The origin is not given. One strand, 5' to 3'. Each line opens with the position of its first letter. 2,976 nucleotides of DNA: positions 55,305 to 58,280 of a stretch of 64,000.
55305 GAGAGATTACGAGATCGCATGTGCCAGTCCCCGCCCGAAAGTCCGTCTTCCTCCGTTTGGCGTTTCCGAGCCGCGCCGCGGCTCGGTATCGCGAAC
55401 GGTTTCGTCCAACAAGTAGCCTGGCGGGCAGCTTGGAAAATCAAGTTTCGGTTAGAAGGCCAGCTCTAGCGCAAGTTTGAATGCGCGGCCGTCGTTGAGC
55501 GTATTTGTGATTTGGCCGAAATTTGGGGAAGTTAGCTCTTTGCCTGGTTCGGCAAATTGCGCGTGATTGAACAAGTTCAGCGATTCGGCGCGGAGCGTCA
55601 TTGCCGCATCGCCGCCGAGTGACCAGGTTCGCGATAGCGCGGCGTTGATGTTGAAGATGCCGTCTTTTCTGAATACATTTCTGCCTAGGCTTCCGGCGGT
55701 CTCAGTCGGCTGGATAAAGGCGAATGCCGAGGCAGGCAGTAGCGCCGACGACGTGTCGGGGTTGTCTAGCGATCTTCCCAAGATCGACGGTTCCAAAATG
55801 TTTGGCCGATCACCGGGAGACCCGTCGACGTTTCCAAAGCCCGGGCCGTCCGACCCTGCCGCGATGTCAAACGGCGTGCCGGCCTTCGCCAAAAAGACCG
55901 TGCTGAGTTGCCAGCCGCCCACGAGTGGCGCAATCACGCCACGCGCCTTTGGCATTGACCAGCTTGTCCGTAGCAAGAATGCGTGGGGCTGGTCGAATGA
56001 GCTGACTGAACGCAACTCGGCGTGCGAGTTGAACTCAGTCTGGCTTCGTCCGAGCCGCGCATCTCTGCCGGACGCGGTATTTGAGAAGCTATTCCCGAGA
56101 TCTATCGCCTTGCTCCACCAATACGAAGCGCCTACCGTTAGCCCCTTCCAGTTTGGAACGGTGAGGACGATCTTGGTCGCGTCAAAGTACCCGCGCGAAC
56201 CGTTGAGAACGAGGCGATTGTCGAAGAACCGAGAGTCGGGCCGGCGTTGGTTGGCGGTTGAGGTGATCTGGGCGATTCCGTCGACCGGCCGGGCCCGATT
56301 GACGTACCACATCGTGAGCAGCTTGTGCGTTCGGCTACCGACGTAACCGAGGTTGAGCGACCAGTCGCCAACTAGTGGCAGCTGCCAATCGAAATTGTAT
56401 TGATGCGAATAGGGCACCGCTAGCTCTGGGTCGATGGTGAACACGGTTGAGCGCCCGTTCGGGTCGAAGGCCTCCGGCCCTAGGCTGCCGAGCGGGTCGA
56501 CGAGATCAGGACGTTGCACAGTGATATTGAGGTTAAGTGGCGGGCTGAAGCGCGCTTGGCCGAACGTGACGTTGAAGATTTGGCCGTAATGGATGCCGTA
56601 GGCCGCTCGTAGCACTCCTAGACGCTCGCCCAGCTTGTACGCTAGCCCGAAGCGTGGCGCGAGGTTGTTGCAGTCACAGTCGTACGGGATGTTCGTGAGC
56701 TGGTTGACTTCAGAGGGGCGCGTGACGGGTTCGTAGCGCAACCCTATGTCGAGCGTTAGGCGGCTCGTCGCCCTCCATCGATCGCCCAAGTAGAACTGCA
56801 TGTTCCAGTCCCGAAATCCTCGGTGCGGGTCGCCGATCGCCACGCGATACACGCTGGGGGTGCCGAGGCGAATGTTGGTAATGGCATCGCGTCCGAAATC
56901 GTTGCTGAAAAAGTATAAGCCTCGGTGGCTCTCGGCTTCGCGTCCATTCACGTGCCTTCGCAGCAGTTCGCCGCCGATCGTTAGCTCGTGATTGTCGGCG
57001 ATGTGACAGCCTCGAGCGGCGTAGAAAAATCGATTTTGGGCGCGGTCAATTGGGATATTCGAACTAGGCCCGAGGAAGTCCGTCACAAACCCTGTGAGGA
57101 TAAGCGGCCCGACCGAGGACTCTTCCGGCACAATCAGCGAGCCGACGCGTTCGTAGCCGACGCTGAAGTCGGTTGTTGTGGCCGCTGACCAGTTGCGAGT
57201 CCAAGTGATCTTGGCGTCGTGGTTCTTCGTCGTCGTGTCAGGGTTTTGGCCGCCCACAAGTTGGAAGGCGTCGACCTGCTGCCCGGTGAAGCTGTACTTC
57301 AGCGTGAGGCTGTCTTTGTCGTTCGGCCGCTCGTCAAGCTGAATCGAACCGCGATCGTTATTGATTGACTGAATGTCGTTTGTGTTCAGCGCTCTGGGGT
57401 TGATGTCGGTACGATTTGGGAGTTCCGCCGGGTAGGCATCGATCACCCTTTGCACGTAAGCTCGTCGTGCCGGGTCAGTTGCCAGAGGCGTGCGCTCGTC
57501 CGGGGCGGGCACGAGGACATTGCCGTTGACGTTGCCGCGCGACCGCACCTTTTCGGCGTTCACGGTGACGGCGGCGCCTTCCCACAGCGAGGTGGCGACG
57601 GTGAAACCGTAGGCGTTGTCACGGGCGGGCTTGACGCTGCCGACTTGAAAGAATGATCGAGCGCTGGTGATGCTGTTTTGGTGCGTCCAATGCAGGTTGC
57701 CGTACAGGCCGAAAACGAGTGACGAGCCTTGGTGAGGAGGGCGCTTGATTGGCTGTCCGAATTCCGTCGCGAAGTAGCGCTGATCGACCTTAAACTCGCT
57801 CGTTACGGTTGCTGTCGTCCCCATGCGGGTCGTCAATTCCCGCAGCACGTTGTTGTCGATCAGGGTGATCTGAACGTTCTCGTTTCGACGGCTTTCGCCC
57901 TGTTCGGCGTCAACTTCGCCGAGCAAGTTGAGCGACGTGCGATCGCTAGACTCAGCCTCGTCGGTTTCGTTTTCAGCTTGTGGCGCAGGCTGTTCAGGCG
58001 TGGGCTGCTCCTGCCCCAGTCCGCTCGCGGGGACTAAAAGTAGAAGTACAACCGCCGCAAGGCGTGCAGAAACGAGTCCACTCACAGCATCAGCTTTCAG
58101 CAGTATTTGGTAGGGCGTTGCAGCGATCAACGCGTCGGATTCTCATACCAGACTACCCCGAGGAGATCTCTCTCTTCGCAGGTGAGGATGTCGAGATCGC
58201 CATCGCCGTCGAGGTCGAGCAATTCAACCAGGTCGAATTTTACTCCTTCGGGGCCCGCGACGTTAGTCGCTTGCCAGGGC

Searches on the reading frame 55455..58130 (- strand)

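Call 63: search_protein_families(library=pfam, proteins=[window:55455-58130:-], max_evalue=0.00001)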
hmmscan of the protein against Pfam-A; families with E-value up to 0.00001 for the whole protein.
window:55455-58130:- (892 aa): 2 families
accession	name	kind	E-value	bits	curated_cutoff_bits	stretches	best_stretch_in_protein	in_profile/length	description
PF25183.1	OMP_b-brl_4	-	5.6e-107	359.6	30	2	483-883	431-836/838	Outer membrane beta barrel domain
PF00593.30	TonB_dep_Rec_b-barrel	-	9e-09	36.1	27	1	269-523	22-251/436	TonB dependent receptor-like, beta-barrel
